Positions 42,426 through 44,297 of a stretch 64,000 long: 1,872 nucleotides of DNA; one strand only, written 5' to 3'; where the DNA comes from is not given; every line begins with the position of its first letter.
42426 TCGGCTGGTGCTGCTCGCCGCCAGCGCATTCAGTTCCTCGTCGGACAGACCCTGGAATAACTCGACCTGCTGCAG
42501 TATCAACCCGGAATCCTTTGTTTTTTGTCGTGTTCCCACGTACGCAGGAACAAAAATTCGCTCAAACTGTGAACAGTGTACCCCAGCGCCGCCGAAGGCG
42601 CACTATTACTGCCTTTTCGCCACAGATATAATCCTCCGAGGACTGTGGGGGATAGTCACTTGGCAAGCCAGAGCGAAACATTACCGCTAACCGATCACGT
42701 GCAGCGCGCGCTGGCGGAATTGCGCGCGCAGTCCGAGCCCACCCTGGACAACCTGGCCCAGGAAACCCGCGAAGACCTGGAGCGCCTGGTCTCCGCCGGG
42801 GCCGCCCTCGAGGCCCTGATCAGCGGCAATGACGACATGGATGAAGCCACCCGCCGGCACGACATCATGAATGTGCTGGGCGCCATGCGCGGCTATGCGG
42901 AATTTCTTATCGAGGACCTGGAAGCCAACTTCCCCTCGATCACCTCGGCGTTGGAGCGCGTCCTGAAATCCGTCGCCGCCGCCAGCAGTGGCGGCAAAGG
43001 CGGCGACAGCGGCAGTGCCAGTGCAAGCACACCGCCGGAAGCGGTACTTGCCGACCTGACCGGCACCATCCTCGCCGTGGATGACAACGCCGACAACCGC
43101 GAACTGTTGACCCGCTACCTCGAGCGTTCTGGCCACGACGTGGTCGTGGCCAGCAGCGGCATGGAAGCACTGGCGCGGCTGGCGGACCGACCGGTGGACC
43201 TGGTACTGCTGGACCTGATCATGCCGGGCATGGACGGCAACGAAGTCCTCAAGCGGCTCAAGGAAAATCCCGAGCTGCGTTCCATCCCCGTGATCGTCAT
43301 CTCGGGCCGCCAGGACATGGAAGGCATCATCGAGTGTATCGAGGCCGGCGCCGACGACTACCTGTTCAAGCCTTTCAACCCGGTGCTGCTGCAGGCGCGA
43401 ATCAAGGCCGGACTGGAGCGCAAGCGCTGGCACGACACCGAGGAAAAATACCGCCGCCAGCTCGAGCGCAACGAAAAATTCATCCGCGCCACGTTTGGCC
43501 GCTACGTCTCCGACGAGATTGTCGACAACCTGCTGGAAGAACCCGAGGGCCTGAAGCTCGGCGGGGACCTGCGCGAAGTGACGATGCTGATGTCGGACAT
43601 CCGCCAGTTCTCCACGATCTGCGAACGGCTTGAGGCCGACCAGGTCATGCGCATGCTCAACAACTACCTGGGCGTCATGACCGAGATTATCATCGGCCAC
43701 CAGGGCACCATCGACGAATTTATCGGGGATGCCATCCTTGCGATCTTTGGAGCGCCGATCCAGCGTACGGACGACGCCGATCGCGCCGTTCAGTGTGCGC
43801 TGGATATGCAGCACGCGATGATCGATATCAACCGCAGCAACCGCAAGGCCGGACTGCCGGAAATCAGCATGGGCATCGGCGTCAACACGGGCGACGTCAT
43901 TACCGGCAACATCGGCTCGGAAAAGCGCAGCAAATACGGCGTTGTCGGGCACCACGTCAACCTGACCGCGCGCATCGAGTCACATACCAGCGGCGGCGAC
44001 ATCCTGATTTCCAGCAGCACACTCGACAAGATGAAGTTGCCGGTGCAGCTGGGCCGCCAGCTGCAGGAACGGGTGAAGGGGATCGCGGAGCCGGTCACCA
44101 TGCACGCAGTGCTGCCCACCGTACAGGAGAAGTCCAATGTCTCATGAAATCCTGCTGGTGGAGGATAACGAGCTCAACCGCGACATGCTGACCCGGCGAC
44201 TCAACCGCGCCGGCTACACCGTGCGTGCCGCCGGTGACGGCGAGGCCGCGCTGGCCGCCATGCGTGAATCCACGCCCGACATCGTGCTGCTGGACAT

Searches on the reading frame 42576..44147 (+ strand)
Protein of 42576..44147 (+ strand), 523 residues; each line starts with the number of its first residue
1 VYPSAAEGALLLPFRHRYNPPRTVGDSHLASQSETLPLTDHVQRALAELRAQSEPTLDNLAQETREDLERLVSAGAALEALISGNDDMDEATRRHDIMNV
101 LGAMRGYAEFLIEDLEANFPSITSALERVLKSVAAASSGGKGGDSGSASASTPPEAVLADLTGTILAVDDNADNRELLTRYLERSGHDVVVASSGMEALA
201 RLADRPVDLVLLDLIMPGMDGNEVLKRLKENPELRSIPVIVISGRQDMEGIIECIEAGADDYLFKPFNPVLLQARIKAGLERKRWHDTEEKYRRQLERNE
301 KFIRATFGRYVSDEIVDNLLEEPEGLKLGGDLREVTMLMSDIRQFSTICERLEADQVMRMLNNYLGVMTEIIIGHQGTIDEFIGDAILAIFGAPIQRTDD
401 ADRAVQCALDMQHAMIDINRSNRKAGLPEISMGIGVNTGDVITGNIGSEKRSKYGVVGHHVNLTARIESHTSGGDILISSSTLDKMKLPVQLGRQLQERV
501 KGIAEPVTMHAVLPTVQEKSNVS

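Call 3: search_protein_families(library=pfam, proteins=[window:42576-44147:+], max_evalue=0.1)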
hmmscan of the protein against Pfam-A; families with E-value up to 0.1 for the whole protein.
window:42576-44147:+ (523 aa): 3 families
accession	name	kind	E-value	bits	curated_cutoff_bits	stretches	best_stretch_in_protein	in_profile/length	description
PF00072.30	Response_reg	-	2.7e-30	105.2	30.2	1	165-276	1-110/111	Response regulator receiver domain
PF00211.25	Guanylate_cyc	-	1e-26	94.1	21.9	1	333-502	7-172/183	Adenylate and Guanylate cyclase catalytic domain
PF00512.31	HisKA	-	0.095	13.2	26.9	0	94-130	10-51/66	His Kinase A (phospho-acceptor) domain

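Call 4: search_protein_families(library=ncbifam, proteins=[window:42576-44147:+], max_evalue=0.01)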
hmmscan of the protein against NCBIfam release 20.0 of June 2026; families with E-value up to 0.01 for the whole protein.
window:42576-44147:+ (523 aa): 100 families (the best 25 are shown)
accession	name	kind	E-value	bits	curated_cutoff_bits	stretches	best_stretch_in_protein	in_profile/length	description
NF007135.0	PRK09581.1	equivalog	5.1e-32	111.3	474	1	162-293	2-132/457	PleD family two-component system response regulator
TIGR02154.1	PhoB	equivalog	2.4e-30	105.5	296.2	1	163-291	3-131/226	phosphate regulon transcriptional regulator PhoB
NF041733.1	resp_reg_CseB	equivalog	9.1e-28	97.2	350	1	165-298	3-133/228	two-component system response regulator CseB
NF007005.1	PRK09468.1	equivalog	3e-26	92.3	331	1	164-285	5-124/237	osmolarity response regulator transcription factor OmpR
NF040689.1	MtrAB_MtrA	equivalog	3e-26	92.1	300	1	165-288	1-121/219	MtrAB system response regulator MtrA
NF045944.1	ResRegRpaBCyano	equivalog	5.6e-26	91.3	330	1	166-289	1-121/229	response regulator transcription factor RpaB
NF053854.1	RespRegPhoBBctds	equivalog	5.1e-25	88.1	270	1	165-294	1-131/225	two-component system response regulator PhoB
NF045505.1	RR_RssB_Pseudo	equivalog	6.3e-24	84.7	700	1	163-306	6-148/394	two-component system response regulator RssB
NF008199.0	PRK10955.1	equivalog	2.1e-23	83.4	341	1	165-291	4-126/232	envelope stress response regulator transcription factor CpxR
NF033120.0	vanR_FM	exception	5.4e-23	81.8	460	1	164-300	5-139/231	vancomycin resistance response regulator transcription factor, VanR-F/VanR-M family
NF033117.2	vanR_ACDEGLN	exception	3.5e-22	79.1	350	1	165-293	1-126/226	VanR-ABDEGLN family response regulator transcription factor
NF007546.0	PRK10161.1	equivalog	5.7e-21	75.1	471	1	164-284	4-124/229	phosphate response regulator transcription factor PhoB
NF040534.1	resp_reg_YycF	equivalog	7.6e-21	74.4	340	1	164-295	2-130/231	response regulator YycF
NF012227.0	AdeR_RR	equivalog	1.2e-20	74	340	1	164-288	13-134/239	efflux system response regulator transcription factor AdeR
NF008296.0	PRK11083.1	equivalog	1.3e-20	73.8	273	1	164-292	5-130/228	two-component system response regulator CreB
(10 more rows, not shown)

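Call 5: find_homologous_proteins(query=window:42576-44147:+)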
Query window:42576-44147:+ (523 aa): 4664 proteins with E <= 0.001 among 8000 candidates; the best 120 are listed.
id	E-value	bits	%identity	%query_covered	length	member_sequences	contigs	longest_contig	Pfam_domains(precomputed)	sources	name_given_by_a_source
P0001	0.0e+0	1072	100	95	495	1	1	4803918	PF00211.26,PF00072.31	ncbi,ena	-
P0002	3.3e-261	885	84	93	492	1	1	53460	PF00211.26,PF00072.31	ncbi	-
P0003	6.2e-261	884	83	94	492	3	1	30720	PF00211.26,PF00072.31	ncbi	-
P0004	4.7e-260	881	81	95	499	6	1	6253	PF00211.26,PF00072.31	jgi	jgi:class 3 adenylate cyclase/CheY-like chemotaxis protein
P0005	1.3e-257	873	80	95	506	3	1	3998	PF00211.26,PF00072.31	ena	-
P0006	6.0e-255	865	81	94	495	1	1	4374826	PF00211.26,PF00072.31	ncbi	-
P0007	1.8e-240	817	77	94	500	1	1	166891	PF00211.26,PF00072.31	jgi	jgi:class 3 adenylate cyclase/CheY-like chemotaxis protein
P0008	1.2e-234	798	75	95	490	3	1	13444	PF00211.26,PF00072.31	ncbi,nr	ncbi:MAG: adenylate/guanylate cyclase domain-containing protein [Halieaceae bacterium]|nr:adenylate/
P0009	5.3e-234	795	76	94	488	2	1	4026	PF00211.26,PF00072.31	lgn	-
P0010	1.0e-231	788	76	93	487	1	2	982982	PF00211.26,PF00072.31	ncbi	ncbi:MAG: adenylate/guanylate cyclase domain-containing protein [Halieaceae bacterium]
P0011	1.8e-231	787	74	95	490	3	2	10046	PF00211.26,PF00072.31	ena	-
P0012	5.5e-231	785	77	93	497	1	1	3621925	PF00211.26,PF00072.31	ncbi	-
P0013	1.8e-229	780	75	93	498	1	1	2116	PF00211.26,PF00072.31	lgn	-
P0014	2.3e-224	764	73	95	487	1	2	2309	PF00211.26,PF00072.31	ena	-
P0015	3.9e-224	763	73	93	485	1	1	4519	PF00211.26,PF00072.31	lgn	-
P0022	8.5e-213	725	68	98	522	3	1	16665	PF00512.32,PF00211.26,PF00072.31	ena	-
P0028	5.1e-206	703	68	93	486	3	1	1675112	PF00512.32,PF00211.26,PF00072.31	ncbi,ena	-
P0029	1.4e-205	702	69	93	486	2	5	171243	PF00512.32,PF00211.26,PF00072.31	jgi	jgi:adenylate cyclase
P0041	3.0e-198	678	67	94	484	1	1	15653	PF00512.32,PF00211.26,PF00072.31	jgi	jgi:adenylate cyclase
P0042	3.7e-198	677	67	94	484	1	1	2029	PF00512.32,PF00211.26,PF00072.31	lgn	-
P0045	3.0e-196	671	68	91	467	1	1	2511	PF00512.32,PF00211.26,PF00072.31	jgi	jgi:class 3 adenylate cyclase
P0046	2.0e-194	665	68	91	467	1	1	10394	PF00512.32,PF00211.26,PF00072.31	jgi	jgi:adenylate cyclase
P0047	3.1e-194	664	68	91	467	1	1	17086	PF00512.32,PF00211.26,PF00072.31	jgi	jgi:adenylate cyclase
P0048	7.9e-194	663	68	91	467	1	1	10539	PF00512.32,PF00211.26,PF00072.31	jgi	jgi:adenylate cyclase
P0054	1.6e-191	655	66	91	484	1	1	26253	PF00512.32,PF00211.26,PF00072.31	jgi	jgi:adenylate cyclase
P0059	1.8e-186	639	65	91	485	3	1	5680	PF00512.32,PF00211.26,PF00072.31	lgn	-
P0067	4.1e-183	628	63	91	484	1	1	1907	PF00512.32,PF00211.26,PF00072.31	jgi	jgi:adenylate cyclase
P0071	1.0e-175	603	67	80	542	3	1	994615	PF00512.32,PF00211.26,PF00072.31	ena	-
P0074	2.5e-175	602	60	91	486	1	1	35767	PF00512.32,PF00211.26,PF00072.31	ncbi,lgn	ncbi:MAG: adenylate/guanylate cyclase domain-containing protein [Pseudomonadota bacterium]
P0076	6.4e-175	601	61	91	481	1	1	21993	PF00512.32,PF00211.26,PF00072.31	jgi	-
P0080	4.9e-174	598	60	92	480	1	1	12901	PF00512.32,PF00211.26,PF00072.31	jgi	-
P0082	6.9e-174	597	61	91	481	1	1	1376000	PF00512.32,PF00211.26,PF00072.31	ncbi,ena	-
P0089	5.0e-173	594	59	92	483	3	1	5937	PF00512.32,PF00211.26,PF00072.31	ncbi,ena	-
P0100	3.9e-172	591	60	92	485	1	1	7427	PF00512.32,PF00211.26,PF00072.31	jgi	jgi:class 3 adenylate cyclase/CheY-like chemotaxis protein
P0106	8.7e-172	590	59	91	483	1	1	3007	PF00512.32,PF00211.26,PF00072.31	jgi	jgi:class 3 adenylate cyclase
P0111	1.4e-171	590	59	91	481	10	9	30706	PF00512.32,PF00211.26,PF00072.31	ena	-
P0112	1.6e-171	589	61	89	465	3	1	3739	PF00512.32,PF00211.26,PF00072.31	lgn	-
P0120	3.2e-171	588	60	93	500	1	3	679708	PF00512.32,PF00211.26,PF00072.31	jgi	jgi:adenylate cyclase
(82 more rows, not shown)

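Call 16: find_encoding_contigs(protein=P0001, flank=6000, max_places=3)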
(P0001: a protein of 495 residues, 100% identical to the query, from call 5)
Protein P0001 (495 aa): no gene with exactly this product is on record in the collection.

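Call 19: find_related_loci(query=A1, collection=genome_contigs, flank=6000)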
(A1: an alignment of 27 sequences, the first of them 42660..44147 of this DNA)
Query A1 (495 aa) in genome_contigs; peptide patterns used: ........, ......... (x = any residue, [..] = any of these).
579 stretches matched a pattern; 473 encode a relative of the query (tblastn E <= 1e-3); the best 80 are kept; 80 distinct loci.
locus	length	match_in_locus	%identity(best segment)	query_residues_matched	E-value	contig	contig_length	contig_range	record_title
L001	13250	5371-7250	83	1-493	0e+0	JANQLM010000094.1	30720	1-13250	MAG: Halieaceae bacterium isolate PL25a_bin.6 k99_1914116, whole genome shotgun sequence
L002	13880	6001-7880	84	1-485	0e+0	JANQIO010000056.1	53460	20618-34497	MAG: Halieaceae bacterium isolate PL24a_bin.58 k99_338459, whole genome shotgun sequence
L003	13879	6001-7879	81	1-493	0e+0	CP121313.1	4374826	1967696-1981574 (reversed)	MAG: Cellvibrionales bacterium isolate NCC532_bact_2879 chromosome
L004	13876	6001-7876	80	1-493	0e+0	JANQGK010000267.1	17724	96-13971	MAG: Halieaceae bacterium isolate PL23b_bin.40 k99_2470782, whole genome shotgun sequence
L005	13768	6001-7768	76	9-494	0e+0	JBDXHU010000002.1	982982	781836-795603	MAG: Halieaceae bacterium isolate AQ.21.F.C1_80_12 AQ_21_F_C1_80_12_000000000002, whole genome shotgun sequence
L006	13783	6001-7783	77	9-495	0e+0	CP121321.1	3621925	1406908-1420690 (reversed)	MAG: Cellvibrionales bacterium isolate NCC532_bact_1677 chromosome, complete genome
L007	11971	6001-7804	73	1-495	0e+0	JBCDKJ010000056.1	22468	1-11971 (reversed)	MAG: Pseudomonadota bacterium isolate P01_H01_bin.57 k141_802963_length_22468_cov_17.6131, whole genome shotgun sequence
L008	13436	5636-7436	75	1-495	0e+0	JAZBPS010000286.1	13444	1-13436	MAG: Halieaceae bacterium isolate bin.179 k117_6306404, whole genome shotgun sequence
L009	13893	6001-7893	84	1-493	0e+0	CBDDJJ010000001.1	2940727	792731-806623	MAG: Halieaceae bacterium isolate 6336bccc-a9f8-448e-bb04-7863cc1152d2 genome assembly, contig: contig_1, whole genome s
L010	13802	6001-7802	68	1-486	0e+0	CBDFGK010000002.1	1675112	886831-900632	MAG: Halieaceae bacterium isolate fd9141fe-22cf-4887-b29a-07f7446957af genome assembly, contig: contig_2, whole genome s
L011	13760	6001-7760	65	9-493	0e+0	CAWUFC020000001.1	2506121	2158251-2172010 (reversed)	MAG: Halieaceae bacterium isolate 5b87221c-c285-40f0-8db9-9bb7071d1699 genome assembly, contig: contig_1, whole genome s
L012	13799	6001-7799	70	1-485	0e+0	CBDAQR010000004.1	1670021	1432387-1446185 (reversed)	MAG: Halieaceae bacterium isolate 85da4996-85f9-4319-98c4-44bae27e31de genome assembly, contig: contig_3, whole genome s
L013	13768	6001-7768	64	11-491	0e+0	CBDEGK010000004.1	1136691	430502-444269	MAG: Halieaceae bacterium isolate 2385e45c-80a1-47a8-8dda-bd0c25138c1b genome assembly, contig: contig_4, whole genome s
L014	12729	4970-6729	64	11-493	0e+0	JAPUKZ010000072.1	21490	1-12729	MAG: Gammaproteobacteria bacterium isolate KW1-S15_72 KW1-S15_72_cg72, whole genome shotgun sequence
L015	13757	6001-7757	65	11-485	0e+0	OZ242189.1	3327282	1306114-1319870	MAG: Halieaceae bacterium isolate 61d33dc2-a761-4bf4-98a1-452c2c590a1b genome assembly, chromosome: 1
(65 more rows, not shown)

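Call 28: predict_structure(alignment_id=A1)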
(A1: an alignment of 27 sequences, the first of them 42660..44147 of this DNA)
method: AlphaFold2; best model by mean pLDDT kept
length: 495 residues; sequences in the alignment: 27
mean_pLDDT: 80.3   pTM: 0.45
mean pLDDT of the five models: 80.3, 75.1, 72.7, 71.8, 68.5
residues with pLDDT >= 90: 203; 70-90: 178; 50-70: 68; < 50: 46
segments of 3 or more residues with pLDDT < 50: 113-131, 296-301, 361-364, 418-424, 490-495
pLDDT, mean of each block of 10 residues (from residue 1): 56 92 93 93 95 85 87 92 88 95 91 43 36 87 93 93 96 94 92 93 93 90 91 91 90 88 76 62 62 55 66 72 79 81 73 55 53 84 90 92 87 61 55 83 87 90 92 84 78 40
secondary structure, 60 per line:
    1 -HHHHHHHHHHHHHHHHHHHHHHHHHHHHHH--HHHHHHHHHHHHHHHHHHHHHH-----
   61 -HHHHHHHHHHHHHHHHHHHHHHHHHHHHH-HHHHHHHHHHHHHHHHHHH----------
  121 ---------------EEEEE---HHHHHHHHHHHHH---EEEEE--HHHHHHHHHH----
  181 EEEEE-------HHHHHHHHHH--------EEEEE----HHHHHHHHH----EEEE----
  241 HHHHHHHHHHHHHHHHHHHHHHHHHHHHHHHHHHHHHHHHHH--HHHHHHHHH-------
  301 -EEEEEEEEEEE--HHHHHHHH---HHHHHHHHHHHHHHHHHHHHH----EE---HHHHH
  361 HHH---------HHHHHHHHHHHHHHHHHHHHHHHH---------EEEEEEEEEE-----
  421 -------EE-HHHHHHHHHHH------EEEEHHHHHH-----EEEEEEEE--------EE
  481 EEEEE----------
elements in order: H2-31 H34-55 H62-90 H92-110 E136-140 H144-156 E160-164 H167-176 E181-185 H193-202 E211-215 H220-228 E233-236 H241-282 H285-293 E302-312 H315-322 H326-346 H356-363 H373-396 E406-415 H431-441 E448-451 H452-457 E463-470 E479-485

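Call 58: search_protein_representatives(protein=window:42660-44147:+)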
Query: 495 residues. Proteins with E-value up to 0.001 (for the whole library): 1090122; up to 1e-10: 290396; up to 1e-30: 14444. The best 150 are listed.
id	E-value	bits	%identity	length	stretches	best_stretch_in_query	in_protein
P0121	7.5e-145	499.6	44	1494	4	133-483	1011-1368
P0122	4.9e-142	490.3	52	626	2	132-484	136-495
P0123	4.6e-132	457.4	50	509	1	39-482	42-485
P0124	8.1e-132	456.6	52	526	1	39-486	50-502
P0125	9.9e-129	446.4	51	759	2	129-484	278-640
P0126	4.5e-123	427.8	50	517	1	65-485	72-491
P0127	1.1e-122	426.6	51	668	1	16-485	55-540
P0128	3.8e-120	418.2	47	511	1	34-487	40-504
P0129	8.5e-120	417.0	47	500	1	33-484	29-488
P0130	4.9e-119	414.5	47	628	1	35-484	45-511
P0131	5.2e-119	414.4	49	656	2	134-484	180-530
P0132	1.2e-118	413.2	54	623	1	73-484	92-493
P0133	2.2e-118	412.4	50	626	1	58-485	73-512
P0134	4.0e-118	411.5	48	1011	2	267-484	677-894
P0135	2.5e-116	405.6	54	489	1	133-481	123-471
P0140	1.9e-112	392.8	55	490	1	134-485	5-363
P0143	2.4e-110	385.9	45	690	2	21-482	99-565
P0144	3.1e-107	375.6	51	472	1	140-484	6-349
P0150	3.2e-105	369.0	51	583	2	132-485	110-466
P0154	7.4e-103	361.2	49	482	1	134-481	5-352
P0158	4.9e-99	348.6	51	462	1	135-485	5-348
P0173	1.1e-94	334.2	50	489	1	136-484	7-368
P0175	2.3e-94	333.2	44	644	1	35-484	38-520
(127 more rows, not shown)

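Call 61: find_encoding_contigs(protein=P0124, flank=6000, max_places=2)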
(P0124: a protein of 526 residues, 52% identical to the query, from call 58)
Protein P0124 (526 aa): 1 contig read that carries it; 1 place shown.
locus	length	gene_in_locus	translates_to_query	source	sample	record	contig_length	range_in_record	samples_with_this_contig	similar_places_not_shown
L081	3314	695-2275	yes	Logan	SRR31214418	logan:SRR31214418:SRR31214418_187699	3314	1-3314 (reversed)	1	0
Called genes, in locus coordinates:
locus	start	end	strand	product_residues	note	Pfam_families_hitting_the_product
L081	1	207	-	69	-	?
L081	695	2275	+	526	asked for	PF00072:Response_reg, PF00211:Guanylate_cyc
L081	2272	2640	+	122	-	PF00072:Response_reg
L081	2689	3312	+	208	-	?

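Call 62: find_encoding_contigs(protein=P0150, flank=6000, max_places=2)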
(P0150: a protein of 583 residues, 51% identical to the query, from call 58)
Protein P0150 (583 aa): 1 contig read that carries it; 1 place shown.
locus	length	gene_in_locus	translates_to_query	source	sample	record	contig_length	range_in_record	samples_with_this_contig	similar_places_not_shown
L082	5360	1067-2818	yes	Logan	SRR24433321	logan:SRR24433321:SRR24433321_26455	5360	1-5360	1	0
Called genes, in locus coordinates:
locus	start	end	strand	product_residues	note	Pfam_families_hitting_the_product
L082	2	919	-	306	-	?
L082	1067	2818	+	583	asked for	PF00512:HisKA (weak), PF00072:Response_reg, PF00211:Guanylate_cyc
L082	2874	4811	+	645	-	-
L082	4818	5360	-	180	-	?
